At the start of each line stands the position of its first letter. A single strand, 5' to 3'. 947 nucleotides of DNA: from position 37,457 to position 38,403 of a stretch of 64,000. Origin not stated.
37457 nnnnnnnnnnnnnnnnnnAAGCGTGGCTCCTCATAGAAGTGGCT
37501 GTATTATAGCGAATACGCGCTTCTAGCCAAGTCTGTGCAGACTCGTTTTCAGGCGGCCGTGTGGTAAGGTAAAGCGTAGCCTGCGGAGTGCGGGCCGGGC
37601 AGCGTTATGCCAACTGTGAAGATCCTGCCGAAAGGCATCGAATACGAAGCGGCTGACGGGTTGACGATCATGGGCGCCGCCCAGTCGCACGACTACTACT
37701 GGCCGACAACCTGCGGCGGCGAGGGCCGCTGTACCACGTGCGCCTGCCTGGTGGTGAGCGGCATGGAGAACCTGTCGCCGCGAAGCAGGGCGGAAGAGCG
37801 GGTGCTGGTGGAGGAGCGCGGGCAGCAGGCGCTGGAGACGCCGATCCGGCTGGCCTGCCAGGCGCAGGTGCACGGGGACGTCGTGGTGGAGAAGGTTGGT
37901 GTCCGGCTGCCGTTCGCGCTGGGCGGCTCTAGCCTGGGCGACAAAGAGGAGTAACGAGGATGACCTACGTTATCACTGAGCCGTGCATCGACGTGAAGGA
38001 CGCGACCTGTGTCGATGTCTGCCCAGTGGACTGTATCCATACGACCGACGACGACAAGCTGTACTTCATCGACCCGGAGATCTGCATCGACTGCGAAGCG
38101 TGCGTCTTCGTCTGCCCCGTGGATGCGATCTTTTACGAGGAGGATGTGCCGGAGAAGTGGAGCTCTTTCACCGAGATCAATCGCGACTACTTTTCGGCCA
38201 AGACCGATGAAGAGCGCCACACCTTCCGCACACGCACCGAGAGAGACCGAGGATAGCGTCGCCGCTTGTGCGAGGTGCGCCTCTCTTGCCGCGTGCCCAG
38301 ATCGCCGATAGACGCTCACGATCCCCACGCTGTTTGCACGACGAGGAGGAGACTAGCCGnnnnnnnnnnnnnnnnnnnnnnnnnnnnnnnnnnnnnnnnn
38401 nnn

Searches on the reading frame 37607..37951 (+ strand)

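Call 69: search_protein_families(library=pfam, proteins=[window:37607-37951:+], max_evalue=10)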
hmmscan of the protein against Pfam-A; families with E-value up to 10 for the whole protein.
window:37607-37951:+ (115 aa): 2 families
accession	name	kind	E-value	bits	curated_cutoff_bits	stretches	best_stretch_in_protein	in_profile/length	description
PF00111.32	Fer2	-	7.8e-12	45.4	21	1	5-88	2-76/77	2Fe-2S iron-sulfur cluster binding domain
PF13510.11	Fer2_4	-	0.0012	19.3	22.8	1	4-46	4-55/82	2Fe-2S iron-sulfur cluster binding domain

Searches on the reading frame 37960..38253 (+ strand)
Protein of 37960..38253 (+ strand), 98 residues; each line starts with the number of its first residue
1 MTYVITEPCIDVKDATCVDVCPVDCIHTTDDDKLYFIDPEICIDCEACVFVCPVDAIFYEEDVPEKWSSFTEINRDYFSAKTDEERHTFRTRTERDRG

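Call 18: search_protein_families(library=pfam, proteins=[window:37960-38253:+], max_evalue=0.001)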
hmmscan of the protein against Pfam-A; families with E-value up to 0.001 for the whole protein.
window:37960-38253:+ (98 aa): 12 families
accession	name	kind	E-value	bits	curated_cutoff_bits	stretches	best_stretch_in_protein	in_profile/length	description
PF00037.32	Fer4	-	6.5e-10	38.8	21.1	1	36-57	2-23/24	4Fe-4S binding domain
PF12838.12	Fer4_7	-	1.6e-09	38.5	27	2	16-56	7-52/52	4Fe-4S dicluster domain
PF13237.11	Fer4_10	-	1.1e-08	35.3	25.5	2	36-61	3-29/53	4Fe-4S dicluster domain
PF13484.11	Fer4_16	-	7.4e-08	33.5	30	1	42-76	2-38/66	4Fe-4S double cluster binding domain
PF12837.12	Fer4_6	-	1.4e-06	28.4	25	1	37-57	4-24/24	4Fe-4S binding domain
PF12797.12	Fer4_2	-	1.8e-06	28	24.5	1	36-54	4-22/22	4Fe-4S binding domain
PF13187.11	Fer4_9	-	2.3e-05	24.8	27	1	16-57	7-52/52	4Fe-4S dicluster domain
PF14697.11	Fer4_21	-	2.9e-05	24.5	35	0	37-58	3-27/59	4Fe-4S dicluster domain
PF13247.11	Fer4_11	-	5.7e-05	23.7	26.2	1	3-62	4-64/100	4Fe-4S dicluster domain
PF25160.1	LdpA_Fe-S-bd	-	0.00035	20.8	27.6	1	16-57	8-43/49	LdpA Fe-S cluster-binding domain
PF13183.11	Fer4_8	-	0.00045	21.1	27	0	41-59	4-22/68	4Fe-4S dicluster domain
PF12798.12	Fer4_3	-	0.0008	20.5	27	0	42-56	1-15/15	4Fe-4S binding domain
